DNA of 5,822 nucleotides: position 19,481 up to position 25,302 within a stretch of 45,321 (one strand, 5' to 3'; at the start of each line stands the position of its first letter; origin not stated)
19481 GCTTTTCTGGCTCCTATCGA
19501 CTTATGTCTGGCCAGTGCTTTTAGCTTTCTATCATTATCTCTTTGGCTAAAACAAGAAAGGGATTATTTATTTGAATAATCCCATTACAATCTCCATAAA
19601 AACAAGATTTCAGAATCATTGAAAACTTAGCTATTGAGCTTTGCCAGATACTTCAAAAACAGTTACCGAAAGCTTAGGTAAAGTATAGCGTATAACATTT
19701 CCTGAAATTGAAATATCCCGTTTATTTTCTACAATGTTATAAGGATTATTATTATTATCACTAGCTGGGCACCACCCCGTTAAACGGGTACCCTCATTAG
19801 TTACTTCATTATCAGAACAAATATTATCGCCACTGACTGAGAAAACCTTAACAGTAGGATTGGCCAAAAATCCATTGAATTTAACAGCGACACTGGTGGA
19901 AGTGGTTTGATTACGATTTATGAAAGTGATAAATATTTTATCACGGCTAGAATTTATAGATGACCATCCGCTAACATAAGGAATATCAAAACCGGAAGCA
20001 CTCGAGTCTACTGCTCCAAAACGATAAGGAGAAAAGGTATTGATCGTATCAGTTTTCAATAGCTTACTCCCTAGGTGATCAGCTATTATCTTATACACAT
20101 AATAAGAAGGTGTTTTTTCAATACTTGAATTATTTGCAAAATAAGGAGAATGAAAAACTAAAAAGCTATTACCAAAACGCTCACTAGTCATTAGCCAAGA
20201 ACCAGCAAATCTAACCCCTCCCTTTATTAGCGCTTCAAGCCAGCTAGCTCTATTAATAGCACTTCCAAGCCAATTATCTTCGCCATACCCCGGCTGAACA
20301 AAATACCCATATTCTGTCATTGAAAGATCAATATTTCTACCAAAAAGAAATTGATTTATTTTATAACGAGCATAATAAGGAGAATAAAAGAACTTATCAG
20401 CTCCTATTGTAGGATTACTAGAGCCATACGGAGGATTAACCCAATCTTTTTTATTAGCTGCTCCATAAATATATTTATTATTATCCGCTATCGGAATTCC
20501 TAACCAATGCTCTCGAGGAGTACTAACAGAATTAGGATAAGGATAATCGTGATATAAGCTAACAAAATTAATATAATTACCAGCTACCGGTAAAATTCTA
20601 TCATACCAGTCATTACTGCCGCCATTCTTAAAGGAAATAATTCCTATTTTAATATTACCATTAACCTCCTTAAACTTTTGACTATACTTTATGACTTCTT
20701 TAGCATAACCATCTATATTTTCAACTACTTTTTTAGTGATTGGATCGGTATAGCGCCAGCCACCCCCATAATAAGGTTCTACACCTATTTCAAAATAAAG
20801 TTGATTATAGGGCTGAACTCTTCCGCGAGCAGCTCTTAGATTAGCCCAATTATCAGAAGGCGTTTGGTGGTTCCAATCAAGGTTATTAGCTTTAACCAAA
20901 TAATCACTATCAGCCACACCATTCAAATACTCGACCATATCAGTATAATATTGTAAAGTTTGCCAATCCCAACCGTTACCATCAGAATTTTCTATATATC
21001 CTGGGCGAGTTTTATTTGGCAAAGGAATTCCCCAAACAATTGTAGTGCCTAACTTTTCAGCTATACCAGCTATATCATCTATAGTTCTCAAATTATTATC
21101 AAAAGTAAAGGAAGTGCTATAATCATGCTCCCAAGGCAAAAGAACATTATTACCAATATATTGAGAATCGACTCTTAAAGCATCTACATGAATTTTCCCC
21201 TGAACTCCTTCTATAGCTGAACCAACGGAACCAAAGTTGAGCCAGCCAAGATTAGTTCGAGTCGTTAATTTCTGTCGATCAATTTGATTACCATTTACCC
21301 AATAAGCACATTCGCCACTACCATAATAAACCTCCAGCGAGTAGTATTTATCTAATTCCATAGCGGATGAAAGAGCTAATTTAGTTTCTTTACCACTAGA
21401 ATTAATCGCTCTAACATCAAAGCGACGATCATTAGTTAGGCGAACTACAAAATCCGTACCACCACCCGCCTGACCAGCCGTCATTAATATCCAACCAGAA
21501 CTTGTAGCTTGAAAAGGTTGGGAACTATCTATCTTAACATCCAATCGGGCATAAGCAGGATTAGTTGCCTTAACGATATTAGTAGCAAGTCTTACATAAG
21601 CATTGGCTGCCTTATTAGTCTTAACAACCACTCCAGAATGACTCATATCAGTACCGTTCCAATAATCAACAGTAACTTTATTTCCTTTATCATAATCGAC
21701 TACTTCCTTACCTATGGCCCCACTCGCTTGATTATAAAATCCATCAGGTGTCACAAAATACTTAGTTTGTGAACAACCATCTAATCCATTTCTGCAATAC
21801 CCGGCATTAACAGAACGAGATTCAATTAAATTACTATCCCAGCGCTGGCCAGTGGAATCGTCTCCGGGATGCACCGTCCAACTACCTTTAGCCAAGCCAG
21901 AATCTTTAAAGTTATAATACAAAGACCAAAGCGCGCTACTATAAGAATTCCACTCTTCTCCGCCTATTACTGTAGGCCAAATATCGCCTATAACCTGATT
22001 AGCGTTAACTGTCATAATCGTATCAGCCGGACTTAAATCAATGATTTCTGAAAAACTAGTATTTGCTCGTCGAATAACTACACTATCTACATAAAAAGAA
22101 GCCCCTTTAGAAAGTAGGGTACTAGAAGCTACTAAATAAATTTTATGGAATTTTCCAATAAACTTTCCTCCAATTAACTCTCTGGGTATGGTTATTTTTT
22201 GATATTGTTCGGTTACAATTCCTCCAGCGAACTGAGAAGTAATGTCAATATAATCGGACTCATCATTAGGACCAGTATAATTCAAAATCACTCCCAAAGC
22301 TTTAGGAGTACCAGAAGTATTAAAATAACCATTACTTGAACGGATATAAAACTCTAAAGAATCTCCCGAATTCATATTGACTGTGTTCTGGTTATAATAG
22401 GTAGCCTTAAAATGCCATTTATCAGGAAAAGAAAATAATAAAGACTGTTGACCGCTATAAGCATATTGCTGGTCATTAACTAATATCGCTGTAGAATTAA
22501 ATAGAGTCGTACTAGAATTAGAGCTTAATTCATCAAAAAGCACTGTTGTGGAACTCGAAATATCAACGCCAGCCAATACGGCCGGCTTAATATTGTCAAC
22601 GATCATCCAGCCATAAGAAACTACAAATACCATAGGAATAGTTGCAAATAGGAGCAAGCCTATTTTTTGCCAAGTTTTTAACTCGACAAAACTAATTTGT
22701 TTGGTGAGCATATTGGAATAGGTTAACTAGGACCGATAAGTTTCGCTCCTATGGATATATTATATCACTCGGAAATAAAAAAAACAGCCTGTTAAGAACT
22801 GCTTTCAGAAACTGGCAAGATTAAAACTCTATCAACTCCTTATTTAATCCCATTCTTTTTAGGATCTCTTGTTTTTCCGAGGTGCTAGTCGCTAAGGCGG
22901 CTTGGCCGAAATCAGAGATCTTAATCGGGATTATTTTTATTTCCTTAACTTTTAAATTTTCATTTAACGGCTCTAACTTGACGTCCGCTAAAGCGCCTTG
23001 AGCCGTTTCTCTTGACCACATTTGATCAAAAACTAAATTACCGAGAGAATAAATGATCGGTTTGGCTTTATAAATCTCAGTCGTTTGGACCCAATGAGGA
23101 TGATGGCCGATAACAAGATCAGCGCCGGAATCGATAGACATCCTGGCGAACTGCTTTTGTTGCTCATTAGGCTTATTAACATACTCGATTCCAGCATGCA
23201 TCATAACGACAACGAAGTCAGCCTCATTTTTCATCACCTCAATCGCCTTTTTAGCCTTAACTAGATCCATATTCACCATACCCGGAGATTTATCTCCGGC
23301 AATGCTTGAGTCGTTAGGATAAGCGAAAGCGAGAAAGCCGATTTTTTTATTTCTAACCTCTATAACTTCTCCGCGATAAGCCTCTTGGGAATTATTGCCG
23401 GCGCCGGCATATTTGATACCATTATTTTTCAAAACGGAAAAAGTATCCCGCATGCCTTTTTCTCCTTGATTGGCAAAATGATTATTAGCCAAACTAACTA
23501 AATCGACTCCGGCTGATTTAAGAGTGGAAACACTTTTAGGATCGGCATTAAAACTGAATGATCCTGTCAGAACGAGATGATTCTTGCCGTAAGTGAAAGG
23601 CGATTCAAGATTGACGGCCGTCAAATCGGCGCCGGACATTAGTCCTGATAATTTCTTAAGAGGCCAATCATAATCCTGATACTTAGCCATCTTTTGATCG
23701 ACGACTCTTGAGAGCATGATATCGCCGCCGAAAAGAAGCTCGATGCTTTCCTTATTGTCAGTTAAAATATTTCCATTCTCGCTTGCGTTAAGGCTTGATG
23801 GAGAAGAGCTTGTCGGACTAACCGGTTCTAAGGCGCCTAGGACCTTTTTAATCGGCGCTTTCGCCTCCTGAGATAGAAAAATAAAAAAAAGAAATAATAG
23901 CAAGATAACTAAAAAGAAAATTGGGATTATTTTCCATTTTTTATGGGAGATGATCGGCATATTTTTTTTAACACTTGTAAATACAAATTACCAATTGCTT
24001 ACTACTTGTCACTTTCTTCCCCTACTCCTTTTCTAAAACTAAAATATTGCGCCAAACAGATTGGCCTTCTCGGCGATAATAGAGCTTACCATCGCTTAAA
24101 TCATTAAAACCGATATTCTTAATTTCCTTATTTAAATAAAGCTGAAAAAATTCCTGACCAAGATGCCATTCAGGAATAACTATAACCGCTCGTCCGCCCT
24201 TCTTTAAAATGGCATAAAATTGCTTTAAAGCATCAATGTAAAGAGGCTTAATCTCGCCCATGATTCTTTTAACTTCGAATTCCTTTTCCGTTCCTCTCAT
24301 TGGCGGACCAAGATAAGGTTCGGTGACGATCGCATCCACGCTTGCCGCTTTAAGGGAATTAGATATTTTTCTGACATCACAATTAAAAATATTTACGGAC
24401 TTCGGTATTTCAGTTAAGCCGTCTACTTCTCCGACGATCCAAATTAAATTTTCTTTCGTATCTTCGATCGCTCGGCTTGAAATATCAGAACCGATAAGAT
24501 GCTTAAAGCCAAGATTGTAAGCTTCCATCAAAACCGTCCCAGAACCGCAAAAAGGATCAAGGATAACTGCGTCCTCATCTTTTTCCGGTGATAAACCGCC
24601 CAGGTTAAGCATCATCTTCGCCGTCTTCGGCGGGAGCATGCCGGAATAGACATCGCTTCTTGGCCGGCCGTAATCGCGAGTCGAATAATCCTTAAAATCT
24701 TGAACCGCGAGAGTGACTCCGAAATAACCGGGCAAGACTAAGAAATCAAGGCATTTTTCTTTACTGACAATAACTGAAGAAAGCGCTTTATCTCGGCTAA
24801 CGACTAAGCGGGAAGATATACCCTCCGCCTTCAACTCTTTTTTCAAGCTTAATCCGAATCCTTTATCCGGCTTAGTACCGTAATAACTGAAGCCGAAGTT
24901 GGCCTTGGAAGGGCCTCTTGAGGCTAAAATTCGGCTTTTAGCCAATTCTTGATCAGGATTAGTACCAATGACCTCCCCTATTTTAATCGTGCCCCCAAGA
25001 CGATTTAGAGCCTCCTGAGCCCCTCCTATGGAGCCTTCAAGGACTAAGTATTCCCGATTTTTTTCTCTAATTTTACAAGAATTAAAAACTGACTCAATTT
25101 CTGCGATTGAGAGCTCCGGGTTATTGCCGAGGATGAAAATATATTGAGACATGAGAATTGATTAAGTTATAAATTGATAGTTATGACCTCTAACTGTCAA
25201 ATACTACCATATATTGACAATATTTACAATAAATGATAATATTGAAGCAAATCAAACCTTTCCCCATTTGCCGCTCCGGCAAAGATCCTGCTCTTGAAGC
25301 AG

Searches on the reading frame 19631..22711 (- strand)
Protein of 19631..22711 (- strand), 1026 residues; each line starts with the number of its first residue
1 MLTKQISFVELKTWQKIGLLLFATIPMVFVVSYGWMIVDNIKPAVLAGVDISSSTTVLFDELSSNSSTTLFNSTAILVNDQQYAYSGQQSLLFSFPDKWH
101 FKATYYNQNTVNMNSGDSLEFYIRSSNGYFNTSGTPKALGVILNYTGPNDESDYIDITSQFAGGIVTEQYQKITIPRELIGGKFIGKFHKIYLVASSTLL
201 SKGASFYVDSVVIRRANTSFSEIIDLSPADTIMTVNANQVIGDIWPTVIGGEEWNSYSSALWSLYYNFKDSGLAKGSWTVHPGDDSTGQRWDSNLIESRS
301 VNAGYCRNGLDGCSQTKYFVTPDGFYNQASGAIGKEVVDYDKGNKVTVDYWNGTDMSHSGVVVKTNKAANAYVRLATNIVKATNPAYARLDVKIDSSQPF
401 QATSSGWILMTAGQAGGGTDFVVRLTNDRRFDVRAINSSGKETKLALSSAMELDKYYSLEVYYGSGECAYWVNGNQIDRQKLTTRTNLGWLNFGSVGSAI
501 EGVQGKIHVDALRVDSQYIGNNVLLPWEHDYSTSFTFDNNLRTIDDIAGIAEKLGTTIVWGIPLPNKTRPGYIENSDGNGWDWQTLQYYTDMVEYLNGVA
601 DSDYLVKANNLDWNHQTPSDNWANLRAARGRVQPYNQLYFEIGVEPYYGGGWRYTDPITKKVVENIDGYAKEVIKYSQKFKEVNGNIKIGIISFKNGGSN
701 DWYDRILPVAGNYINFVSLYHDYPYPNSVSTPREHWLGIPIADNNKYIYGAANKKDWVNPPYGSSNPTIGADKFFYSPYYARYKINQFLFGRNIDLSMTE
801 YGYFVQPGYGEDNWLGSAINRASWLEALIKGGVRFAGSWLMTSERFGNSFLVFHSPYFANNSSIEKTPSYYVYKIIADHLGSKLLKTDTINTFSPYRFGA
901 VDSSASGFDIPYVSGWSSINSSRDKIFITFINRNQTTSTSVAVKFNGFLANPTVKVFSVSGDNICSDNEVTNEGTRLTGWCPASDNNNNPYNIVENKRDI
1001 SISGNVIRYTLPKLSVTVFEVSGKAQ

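Call 87: search_protein_families(library=pfam, proteins=[window:19631-22711:-], max_evalue=0.001)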
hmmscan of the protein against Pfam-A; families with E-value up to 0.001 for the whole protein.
window:19631-22711:- (1026 aa): 1 family
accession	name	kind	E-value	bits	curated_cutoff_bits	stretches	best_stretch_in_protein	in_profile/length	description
PF06964.18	Alpha-L-AF_C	-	1e-05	26.2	27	1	860-1015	60-165/165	Alpha-L-arabinofuranosidase C-terminal domain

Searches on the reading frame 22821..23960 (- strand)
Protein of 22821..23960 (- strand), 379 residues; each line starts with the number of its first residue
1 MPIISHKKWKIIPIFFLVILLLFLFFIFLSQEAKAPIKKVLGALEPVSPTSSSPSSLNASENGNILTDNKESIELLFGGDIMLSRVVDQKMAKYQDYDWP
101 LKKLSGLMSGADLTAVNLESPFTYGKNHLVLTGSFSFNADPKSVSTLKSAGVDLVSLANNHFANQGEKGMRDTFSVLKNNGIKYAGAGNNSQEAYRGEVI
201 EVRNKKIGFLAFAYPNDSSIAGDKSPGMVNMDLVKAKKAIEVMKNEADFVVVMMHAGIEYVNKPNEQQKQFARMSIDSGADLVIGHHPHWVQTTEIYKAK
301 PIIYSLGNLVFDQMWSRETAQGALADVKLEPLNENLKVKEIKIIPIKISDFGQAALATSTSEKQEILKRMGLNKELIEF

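Call 87: search_protein_families(library=pfam, proteins=[window:22821-23960:-], max_evalue=0.001)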
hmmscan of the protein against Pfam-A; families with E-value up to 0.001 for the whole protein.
window:22821-23960:- (379 aa): 1 family
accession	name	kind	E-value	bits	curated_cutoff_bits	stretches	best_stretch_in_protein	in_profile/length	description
PF09587.15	PGA_cap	-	1.3e-73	248.1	27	1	75-313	2-255/255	Bacterial capsule synthesis protein PGA_cap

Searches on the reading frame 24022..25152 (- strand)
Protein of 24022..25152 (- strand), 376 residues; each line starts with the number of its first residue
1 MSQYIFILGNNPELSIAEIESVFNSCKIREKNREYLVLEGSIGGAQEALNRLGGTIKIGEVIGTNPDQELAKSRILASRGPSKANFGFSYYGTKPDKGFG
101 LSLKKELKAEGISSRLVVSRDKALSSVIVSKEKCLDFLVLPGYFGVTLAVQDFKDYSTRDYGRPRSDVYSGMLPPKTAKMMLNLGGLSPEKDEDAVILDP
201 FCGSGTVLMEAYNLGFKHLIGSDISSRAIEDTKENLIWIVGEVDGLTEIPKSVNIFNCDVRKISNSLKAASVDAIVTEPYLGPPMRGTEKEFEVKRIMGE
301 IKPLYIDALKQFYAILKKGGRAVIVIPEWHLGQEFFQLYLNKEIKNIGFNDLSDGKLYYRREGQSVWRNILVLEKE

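Call 87: search_protein_families(library=pfam, proteins=[window:24022-25152:-], max_evalue=0.001)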
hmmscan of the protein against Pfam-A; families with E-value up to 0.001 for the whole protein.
window:24022-25152:- (376 aa): 6 families
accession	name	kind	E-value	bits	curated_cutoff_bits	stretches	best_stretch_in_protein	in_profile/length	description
PF01170.24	UPF0020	-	2.1e-11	44.3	22.3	1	165-335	4-175/197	RMKL-like, methyltransferase domain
PF01555.25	N6_N4_Mtase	-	3.2e-07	30.9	26.7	1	167-233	160-220/221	DNA methylase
PF13847.12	Methyltransf_31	-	9e-06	25.9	27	1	192-278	2-81/145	Methyltransferase domain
PF13489.12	Methyltransf_23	-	0.0002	21.6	27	0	187-232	16-60/164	Methyltransferase domain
PF13649.12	Methyltransf_25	-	0.00045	21.3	27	0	197-263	1-58/97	Methyltransferase domain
PF09445.16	Methyltransf_15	-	0.0006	19.9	22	0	196-308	3-105/165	RNA cap guanine-N2 methyltransferase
